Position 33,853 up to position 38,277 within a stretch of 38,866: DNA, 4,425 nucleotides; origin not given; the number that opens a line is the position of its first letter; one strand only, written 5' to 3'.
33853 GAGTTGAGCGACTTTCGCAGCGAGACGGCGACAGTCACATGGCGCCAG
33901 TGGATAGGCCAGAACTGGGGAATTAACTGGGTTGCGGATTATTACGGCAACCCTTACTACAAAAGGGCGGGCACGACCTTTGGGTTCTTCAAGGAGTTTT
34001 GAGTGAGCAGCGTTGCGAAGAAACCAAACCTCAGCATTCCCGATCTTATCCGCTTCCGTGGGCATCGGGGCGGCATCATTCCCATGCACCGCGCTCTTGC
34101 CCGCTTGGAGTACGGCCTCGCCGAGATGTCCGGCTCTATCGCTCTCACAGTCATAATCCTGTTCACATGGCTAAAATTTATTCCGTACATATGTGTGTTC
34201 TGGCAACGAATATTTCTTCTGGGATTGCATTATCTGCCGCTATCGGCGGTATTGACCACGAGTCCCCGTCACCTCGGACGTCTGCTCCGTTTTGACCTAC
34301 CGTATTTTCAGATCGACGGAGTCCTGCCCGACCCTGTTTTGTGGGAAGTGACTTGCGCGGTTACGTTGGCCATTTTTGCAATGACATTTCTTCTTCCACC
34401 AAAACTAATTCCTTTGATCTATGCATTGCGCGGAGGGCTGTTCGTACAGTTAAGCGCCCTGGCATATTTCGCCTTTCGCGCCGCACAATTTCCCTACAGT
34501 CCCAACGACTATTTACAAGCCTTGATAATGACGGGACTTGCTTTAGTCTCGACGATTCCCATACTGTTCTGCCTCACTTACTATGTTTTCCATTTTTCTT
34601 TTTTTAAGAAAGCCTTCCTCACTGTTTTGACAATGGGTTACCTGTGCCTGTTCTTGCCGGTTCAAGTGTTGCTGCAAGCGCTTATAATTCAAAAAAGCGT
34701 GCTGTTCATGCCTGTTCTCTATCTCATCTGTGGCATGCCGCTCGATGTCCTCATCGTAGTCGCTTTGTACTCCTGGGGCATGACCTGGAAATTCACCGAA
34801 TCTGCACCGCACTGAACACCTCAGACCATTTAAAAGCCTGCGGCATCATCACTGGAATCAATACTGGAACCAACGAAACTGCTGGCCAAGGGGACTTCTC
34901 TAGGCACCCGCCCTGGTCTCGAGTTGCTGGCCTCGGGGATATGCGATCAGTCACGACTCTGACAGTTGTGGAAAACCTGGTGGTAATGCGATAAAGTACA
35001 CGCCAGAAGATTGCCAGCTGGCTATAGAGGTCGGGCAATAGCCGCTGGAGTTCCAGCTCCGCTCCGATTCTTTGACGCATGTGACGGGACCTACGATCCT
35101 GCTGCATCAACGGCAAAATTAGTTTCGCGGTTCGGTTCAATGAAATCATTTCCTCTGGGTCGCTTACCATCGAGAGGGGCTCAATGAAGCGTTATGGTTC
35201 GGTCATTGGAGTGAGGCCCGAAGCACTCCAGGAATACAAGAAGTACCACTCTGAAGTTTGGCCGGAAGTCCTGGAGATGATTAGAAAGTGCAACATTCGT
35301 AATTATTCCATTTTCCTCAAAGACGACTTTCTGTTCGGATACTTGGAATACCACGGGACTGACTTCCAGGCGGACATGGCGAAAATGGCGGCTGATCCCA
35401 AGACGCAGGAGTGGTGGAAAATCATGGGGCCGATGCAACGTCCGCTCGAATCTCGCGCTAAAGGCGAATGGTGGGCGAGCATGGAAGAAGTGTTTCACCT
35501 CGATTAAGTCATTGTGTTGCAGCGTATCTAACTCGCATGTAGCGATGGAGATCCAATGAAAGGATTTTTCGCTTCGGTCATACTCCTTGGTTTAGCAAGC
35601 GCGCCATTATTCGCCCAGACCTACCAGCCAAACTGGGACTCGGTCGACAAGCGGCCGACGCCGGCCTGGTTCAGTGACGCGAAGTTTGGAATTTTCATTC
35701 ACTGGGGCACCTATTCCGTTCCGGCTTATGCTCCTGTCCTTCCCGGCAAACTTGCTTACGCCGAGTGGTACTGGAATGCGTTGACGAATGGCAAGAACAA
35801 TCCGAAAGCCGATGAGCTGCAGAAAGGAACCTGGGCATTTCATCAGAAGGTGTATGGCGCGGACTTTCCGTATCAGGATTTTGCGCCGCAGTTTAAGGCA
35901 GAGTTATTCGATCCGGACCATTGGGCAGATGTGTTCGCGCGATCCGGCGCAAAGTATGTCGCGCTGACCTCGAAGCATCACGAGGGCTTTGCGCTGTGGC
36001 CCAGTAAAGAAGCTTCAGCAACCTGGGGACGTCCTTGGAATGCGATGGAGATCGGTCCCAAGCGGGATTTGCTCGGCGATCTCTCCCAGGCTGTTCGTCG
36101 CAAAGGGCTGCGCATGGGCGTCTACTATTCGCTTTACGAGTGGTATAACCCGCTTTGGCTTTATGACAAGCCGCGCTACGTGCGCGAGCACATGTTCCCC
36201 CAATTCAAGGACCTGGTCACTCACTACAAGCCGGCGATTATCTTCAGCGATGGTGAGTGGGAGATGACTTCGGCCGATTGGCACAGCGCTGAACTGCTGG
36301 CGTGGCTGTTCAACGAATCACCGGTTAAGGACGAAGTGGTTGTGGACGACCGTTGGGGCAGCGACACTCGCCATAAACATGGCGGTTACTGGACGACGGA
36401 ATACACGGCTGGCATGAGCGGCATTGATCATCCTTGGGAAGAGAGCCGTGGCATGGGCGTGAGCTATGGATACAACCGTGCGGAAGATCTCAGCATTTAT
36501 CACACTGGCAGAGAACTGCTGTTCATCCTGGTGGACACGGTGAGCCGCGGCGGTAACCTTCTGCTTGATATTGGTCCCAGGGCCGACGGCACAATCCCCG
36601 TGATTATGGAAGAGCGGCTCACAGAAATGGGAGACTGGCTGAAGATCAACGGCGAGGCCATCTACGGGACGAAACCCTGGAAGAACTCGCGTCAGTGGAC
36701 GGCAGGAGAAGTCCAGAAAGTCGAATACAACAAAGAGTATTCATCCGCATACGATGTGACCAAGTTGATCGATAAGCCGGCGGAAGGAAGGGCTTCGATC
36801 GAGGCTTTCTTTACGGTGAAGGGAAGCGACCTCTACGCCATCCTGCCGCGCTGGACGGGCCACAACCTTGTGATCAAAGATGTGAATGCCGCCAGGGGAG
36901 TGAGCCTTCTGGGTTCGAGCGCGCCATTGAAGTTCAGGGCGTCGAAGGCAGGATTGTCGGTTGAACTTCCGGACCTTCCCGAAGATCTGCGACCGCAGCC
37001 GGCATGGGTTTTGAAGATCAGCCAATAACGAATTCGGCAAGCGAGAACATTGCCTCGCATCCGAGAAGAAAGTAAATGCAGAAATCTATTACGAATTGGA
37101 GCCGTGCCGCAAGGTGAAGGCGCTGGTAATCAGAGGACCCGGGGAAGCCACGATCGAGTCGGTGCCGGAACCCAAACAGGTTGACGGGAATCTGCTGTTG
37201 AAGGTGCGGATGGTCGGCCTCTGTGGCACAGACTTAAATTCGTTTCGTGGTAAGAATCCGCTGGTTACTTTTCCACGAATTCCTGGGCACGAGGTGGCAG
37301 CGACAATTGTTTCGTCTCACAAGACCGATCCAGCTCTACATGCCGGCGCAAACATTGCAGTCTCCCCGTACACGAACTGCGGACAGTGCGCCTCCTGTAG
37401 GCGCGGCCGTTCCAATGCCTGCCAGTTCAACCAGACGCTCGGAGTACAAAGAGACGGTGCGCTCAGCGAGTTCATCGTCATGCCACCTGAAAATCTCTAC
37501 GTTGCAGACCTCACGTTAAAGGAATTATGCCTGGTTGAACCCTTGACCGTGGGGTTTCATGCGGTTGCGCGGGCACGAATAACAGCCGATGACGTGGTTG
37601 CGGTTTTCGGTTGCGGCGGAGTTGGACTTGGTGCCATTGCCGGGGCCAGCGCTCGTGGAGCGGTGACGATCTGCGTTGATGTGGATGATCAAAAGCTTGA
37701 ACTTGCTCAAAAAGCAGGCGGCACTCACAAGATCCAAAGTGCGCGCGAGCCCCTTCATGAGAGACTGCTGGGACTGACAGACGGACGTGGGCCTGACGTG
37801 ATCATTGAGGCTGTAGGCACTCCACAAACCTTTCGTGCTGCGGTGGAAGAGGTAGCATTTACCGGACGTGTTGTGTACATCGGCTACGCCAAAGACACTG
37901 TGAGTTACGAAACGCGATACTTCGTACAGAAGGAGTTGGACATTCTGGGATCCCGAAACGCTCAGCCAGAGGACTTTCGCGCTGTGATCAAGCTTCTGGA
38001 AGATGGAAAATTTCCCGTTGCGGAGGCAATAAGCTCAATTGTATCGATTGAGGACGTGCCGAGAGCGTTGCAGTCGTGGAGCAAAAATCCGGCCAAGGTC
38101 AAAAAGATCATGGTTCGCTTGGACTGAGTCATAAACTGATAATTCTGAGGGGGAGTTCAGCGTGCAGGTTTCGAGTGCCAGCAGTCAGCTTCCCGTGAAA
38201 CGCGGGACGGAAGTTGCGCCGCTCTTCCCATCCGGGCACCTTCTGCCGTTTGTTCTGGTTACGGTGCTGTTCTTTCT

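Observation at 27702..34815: Six-gene translationally coupled synthase-dependent exopolysaccharide locus with non-canonical accessory proteins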

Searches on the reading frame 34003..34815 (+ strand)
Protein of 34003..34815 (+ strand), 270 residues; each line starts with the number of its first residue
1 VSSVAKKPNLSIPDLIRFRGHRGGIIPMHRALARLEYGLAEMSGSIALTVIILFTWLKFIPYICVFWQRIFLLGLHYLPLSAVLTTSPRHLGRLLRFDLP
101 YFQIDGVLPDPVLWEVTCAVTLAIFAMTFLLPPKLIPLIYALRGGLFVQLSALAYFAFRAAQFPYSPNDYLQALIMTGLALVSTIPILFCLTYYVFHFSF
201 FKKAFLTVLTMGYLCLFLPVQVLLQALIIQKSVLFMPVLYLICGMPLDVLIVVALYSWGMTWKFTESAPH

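Call 3: search_protein_families(library=pfam, proteins=[window:34003-34815:+], max_evalue=0.01)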
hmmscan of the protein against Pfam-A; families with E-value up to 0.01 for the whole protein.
window:34003-34815:+ (270 aa): 0 families

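Call 4: search_protein_families(library=ncbifam, proteins=[window:34003-34815:+], max_evalue=0.01)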
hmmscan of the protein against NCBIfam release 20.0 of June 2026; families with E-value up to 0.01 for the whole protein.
window:34003-34815:+ (270 aa): 0 families

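Call 21: find_homologous_proteins(query=window:34003-34815:+, max_evalue=0.001)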
Query window:34003-34815:+ (270 aa): 416 proteins with E <= 0.001 among 3641 candidates; the best 120 are listed.
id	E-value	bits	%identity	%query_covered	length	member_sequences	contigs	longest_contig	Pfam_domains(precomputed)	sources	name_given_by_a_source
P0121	1.1e-170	585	99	100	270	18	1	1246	-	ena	-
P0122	8.5e-128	444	74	100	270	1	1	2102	-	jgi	jgi:hypothetical protein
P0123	4.1e-120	419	71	99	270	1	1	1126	-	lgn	-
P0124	7.2e-119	415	69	99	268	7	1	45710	-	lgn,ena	-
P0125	2.0e-118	413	69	100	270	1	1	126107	-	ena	-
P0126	4.7e-92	327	56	99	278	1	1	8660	-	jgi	jgi:hypothetical protein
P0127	1.4e-88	315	56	99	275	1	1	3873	-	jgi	jgi:hypothetical protein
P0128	2.4e-87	311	56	95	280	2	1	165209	-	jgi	jgi:hypothetical protein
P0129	5.0e-86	307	56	99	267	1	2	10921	-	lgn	-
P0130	2.3e-85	305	56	97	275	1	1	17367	-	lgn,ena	-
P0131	4.9e-85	304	55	97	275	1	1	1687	-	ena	-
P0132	5.1e-85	304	54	99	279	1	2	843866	-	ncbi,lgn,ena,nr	ncbi:MAG TPA: hypothetical protein VJO35_02750 [Terriglobales bacterium]|nr:hypothetical protein [Te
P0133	1.9e-84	302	56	93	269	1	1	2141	-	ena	-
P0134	2.4e-84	302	55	97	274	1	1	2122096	-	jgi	jgi:hypothetical protein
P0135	2.9e-84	301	54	97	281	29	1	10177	-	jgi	-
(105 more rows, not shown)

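Call 25: search_solved_structures(query=window:34003-34815:+, max_evalue=1)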
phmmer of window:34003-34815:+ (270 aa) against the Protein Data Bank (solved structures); distinct sequences matched with E-value up to 1: 0.

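Call 56: search_protein_families(library=pfam, proteins=[window:34003-34815:+], max_evalue=10)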
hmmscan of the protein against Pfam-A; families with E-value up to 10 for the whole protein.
window:34003-34815:+ (270 aa): 1 family
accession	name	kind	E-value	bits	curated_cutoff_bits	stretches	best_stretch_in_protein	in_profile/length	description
PF18613.6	TrkA_TMD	-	4.8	7.5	25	1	116-131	2-17/22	Tyrosine kinase receptor A trans-membrane domain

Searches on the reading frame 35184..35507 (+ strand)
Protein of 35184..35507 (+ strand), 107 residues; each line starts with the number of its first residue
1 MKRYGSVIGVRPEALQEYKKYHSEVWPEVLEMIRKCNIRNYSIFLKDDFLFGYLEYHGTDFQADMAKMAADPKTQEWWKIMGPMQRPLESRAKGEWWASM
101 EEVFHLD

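Call 29: search_protein_families(library=pfam, proteins=[window:35184-35507:+], max_evalue=0.01)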
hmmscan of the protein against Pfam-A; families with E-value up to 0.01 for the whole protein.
window:35184-35507:+ (107 aa): 1 family
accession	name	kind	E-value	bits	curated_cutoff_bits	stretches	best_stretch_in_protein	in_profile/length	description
PF05336.19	rhaM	-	4.8e-36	123.6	23.4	1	3-106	1-105/105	L-rhamnose mutarotase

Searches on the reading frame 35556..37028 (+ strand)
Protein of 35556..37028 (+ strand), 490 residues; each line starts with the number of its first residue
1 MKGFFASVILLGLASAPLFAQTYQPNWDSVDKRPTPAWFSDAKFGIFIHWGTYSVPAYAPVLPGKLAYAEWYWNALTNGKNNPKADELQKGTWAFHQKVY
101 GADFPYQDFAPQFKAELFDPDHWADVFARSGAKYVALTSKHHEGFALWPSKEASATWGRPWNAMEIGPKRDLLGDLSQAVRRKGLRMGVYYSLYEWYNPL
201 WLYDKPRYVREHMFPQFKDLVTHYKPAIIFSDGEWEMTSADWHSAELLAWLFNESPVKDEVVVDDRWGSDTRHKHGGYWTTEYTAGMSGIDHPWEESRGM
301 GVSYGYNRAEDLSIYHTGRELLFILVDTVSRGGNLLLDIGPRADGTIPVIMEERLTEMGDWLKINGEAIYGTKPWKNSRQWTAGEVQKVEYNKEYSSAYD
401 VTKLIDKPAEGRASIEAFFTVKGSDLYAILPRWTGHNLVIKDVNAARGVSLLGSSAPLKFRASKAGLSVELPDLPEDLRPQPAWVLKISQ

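Call 29: search_protein_families(library=pfam, proteins=[window:35556-37028:+], max_evalue=0.01)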
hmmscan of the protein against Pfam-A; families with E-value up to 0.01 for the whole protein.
window:35556-37028:+ (490 aa): 2 families
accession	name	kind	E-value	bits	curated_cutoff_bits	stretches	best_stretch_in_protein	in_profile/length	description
PF01120.23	Alpha_L_fucos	-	2.2e-118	396.1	25.2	1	20-367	11-345/345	Alpha-L-fucosidase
PF16757.11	Fucosidase_C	-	3.6e-08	34.3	25.6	1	419-488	11-87/88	Alpha-L-fucosidase C-terminal domain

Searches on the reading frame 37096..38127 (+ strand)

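Call 29: search_protein_families(library=pfam, proteins=[window:37096-38127:+], max_evalue=0.01)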
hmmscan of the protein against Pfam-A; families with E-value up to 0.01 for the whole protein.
window:37096-38127:+ (343 aa): 6 families
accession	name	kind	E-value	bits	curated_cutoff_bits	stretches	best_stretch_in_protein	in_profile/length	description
PF00107.32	ADH_zinc_N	-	5.8e-29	101.1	31.8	1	175-302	1-128/129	Zinc-binding dehydrogenase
PF08240.17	ADH_N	-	7.2e-23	81.3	23.5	1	30-135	2-100/104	Alcohol dehydrogenase GroES-like domain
PF16912.11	Glu_dehyd_C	-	2.6e-09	37.3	34.9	1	146-336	6-206/211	Glucose dehydrogenase C-terminus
PF13602.12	ADH_zinc_N_2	-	3.5e-06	28.4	27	1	222-329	15-124/134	Zinc-binding dehydrogenase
PF03721.20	UDPG_MGDP_dh_N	-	0.0016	18.5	27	1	168-207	3-42/187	UDP-glucose/GDP-mannose dehydrogenase family, NAD binding domain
PF01262.27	AlaDh_PNT_C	-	0.0034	17.3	23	1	167-219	30-85/214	Alanine dehydrogenase/PNT, C-terminal domain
